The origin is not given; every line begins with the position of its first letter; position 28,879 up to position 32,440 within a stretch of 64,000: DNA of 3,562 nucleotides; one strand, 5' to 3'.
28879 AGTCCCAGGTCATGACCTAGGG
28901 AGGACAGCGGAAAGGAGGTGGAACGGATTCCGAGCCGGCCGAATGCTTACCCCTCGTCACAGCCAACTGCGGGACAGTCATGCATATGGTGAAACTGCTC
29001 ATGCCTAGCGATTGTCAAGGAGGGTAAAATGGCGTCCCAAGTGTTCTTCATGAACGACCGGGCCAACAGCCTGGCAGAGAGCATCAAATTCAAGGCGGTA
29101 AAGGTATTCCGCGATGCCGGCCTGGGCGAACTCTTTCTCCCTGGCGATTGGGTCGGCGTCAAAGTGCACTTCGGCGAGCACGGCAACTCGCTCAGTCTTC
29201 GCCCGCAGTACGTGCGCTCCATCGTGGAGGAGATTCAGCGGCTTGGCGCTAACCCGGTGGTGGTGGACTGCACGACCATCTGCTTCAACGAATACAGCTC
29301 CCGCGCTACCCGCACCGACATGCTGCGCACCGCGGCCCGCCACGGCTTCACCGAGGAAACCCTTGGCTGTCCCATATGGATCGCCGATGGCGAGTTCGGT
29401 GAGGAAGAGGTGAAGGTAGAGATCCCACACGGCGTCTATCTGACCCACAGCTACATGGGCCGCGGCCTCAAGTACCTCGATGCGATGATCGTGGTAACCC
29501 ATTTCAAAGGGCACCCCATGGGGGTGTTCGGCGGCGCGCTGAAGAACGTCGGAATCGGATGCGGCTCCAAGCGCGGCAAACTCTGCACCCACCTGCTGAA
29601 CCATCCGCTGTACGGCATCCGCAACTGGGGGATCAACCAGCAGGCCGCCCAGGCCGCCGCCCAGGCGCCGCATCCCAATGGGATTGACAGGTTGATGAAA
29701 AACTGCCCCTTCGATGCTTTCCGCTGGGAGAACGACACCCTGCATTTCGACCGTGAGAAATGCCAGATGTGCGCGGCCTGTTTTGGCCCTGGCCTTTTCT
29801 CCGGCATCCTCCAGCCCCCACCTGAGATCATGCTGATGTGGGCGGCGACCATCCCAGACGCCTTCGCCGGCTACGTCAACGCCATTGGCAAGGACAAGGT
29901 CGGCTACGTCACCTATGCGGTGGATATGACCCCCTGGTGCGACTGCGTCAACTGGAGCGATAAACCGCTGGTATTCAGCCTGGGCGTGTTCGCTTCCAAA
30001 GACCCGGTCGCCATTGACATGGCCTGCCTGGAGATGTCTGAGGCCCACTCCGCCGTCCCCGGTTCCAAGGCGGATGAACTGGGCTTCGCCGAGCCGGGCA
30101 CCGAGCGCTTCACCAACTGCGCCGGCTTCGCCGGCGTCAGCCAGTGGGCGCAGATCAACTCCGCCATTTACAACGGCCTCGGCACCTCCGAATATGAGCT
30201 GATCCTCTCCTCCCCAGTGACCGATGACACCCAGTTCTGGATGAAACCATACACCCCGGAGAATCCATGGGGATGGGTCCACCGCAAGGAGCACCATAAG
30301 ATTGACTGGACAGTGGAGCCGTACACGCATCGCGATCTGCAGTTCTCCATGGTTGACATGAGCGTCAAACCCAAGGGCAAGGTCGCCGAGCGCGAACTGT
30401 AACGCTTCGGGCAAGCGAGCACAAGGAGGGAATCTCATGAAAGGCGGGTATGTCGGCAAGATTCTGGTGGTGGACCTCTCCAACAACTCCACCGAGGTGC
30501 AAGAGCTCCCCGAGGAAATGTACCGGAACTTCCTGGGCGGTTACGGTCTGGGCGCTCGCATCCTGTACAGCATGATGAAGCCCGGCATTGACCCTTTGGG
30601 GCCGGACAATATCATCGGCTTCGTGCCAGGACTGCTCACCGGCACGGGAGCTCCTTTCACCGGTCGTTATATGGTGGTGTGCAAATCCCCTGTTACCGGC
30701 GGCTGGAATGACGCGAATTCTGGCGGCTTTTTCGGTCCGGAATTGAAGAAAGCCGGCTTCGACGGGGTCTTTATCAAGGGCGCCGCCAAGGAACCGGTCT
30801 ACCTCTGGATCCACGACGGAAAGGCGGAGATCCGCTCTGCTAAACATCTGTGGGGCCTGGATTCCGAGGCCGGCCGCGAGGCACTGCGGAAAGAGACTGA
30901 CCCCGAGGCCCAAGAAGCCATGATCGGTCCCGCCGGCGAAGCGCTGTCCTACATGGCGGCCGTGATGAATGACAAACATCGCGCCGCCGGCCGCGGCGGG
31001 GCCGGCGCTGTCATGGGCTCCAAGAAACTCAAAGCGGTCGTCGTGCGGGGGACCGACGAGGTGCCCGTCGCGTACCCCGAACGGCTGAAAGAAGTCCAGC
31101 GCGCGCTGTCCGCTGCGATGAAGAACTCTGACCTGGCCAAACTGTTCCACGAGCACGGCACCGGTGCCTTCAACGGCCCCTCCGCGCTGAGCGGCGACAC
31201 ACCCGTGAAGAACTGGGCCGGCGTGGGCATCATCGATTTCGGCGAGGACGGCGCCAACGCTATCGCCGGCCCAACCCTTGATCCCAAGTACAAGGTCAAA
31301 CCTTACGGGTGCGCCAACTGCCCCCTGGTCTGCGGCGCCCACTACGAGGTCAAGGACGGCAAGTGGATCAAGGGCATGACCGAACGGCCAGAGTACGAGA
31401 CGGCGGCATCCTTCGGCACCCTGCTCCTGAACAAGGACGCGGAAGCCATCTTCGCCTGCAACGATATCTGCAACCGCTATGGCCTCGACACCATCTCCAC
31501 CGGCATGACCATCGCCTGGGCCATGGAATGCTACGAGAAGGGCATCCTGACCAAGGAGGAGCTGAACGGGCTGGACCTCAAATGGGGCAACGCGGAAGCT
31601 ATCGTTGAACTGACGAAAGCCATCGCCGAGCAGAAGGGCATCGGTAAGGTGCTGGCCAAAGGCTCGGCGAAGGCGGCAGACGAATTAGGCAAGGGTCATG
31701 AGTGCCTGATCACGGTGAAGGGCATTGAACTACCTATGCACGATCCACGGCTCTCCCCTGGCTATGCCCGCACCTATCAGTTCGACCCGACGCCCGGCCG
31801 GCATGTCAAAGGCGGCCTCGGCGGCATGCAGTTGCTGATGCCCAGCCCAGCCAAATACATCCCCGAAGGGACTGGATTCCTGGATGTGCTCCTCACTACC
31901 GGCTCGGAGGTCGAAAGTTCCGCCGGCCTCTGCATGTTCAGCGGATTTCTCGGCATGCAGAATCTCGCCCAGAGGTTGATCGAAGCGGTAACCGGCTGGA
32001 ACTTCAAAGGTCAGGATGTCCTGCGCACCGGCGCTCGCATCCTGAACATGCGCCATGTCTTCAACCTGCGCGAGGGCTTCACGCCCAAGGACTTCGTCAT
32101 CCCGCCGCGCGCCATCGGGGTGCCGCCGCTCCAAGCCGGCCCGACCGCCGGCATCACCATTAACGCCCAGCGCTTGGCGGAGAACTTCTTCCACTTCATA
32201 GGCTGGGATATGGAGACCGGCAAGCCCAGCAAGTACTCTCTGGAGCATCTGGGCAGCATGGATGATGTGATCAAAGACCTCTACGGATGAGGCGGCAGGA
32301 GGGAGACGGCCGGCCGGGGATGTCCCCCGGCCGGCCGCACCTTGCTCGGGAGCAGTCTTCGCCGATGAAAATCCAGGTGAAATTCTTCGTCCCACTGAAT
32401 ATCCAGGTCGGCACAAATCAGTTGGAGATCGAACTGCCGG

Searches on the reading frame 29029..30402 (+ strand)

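Call 75: search_protein_families(library=pfam, proteins=[window:29029-30402:+], max_evalue=0.00001)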
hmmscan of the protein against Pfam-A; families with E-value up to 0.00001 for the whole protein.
window:29029-30402:+ (457 aa): 1 family
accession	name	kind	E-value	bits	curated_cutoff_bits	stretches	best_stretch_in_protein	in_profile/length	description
PF04015.17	DUF362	-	2e-40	139.4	24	1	42-334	1-199/200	Domain of unknown function (DUF362)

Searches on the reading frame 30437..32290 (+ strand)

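Call 75: search_protein_families(library=pfam, proteins=[window:30437-32290:+], max_evalue=0.00001)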
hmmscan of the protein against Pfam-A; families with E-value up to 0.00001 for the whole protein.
window:30437-32290:+ (617 aa): 2 families
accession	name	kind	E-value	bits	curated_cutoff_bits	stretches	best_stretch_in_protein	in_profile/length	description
PF01314.23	AFOR_C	-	1.4e-100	337.6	27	1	222-606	4-384/385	Aldehyde ferredoxin oxidoreductase, domains 2 & 3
PF02730.20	AFOR_N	-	1.7e-79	266.7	29.8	1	7-206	1-199/199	Aldehyde ferredoxin oxidoreductase, N-terminal domain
